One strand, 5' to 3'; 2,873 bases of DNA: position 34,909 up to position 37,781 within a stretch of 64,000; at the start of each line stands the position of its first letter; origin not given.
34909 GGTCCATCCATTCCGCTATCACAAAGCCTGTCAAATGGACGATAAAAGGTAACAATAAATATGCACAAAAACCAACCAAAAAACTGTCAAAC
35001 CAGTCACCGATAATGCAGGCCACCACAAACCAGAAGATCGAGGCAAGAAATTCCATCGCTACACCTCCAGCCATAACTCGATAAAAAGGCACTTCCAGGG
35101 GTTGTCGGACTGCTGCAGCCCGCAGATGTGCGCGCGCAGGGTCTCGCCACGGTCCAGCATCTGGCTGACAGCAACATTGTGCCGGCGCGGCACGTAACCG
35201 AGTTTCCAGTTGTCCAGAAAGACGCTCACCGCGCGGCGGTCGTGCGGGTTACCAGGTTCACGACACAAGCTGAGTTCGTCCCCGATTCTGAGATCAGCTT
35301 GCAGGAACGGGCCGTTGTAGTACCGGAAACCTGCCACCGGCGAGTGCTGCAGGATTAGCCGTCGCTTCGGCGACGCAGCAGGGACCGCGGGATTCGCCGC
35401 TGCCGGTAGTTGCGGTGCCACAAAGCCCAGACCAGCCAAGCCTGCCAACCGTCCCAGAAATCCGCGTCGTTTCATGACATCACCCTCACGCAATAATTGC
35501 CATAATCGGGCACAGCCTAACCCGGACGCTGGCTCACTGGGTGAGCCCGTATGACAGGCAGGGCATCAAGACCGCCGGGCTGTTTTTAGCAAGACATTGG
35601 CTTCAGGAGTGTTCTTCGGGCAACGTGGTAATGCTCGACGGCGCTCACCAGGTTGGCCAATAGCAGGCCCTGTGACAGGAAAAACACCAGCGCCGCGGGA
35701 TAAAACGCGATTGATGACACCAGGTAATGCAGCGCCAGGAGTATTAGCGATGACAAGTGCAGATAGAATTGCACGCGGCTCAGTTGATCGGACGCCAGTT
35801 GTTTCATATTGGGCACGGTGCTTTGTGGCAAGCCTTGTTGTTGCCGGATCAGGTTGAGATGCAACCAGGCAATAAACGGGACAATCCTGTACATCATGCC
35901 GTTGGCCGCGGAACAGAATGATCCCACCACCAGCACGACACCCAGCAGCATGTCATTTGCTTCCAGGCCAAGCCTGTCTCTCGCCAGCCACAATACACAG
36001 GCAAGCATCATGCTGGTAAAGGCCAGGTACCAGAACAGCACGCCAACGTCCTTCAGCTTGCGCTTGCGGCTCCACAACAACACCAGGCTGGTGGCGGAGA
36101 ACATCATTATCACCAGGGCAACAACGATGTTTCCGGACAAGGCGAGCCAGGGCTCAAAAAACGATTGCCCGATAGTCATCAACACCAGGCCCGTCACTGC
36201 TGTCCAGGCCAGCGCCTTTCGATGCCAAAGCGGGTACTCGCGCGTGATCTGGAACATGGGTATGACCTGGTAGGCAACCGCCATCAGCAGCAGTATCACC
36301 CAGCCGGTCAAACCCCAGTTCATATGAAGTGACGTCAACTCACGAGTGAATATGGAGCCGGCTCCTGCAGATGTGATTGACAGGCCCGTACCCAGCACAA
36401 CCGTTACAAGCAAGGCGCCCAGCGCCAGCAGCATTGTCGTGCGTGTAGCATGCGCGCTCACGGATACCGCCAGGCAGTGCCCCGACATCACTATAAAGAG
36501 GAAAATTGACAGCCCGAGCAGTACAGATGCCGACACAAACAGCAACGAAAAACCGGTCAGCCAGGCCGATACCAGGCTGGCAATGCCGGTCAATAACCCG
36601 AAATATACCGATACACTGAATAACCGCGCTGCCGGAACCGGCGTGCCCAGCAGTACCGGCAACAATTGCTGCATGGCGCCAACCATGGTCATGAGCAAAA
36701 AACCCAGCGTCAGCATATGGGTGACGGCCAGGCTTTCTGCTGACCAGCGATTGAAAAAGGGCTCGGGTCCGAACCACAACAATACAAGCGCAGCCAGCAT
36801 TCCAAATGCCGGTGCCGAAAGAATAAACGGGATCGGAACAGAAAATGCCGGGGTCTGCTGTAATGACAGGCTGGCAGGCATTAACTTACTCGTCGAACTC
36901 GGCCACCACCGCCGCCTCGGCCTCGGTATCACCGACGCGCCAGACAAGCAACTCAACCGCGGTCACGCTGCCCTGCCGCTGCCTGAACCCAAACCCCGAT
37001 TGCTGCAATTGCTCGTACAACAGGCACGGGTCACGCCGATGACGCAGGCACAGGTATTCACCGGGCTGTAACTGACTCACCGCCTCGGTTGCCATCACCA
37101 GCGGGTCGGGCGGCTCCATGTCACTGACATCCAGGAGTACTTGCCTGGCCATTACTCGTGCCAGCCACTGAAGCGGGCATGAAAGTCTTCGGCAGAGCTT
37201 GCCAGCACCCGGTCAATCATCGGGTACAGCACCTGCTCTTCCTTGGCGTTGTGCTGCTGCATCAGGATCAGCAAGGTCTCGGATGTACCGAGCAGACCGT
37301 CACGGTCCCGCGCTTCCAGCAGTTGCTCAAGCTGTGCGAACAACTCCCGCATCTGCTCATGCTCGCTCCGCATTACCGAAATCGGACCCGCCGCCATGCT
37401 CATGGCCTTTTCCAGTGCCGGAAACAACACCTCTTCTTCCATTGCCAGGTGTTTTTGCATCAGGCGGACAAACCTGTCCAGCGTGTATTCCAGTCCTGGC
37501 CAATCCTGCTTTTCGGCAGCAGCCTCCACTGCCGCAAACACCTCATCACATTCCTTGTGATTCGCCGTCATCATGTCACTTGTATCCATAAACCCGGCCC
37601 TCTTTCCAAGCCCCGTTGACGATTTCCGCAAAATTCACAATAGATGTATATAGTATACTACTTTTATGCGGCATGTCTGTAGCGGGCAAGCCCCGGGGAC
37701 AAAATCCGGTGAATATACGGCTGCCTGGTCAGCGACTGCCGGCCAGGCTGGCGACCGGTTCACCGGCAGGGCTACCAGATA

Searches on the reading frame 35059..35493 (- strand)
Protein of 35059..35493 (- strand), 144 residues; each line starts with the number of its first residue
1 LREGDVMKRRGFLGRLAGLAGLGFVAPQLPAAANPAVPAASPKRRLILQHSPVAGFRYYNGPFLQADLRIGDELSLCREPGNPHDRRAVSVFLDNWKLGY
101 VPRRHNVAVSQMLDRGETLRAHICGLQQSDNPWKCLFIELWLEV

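Call 62: search_protein_families(library=pfam, proteins=[window:35059-35493:-], max_evalue=0.01)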
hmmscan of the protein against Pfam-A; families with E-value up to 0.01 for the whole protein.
window:35059-35493:- (144 aa): 1 family
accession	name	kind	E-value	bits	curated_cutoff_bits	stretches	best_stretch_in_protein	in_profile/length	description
PF08797.16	HIRAN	-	2.5e-15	56.5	24.7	1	51-142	6-93/96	HIRAN domain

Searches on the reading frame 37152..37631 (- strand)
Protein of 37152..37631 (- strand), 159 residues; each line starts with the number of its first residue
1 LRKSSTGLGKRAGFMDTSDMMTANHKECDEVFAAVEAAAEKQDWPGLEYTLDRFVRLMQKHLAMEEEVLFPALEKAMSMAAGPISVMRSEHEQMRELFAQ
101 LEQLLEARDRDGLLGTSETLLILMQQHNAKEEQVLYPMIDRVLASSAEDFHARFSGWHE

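Call 62: search_protein_families(library=pfam, proteins=[window:37152-37631:-], max_evalue=0.01)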
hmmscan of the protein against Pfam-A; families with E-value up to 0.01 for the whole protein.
window:37152-37631:- (159 aa): 1 family
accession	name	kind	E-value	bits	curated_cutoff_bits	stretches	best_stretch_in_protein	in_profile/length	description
PF01814.28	Hemerythrin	-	2.7e-25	89.7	25.3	1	18-139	3-127/127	Hemerythrin HHE cation binding domain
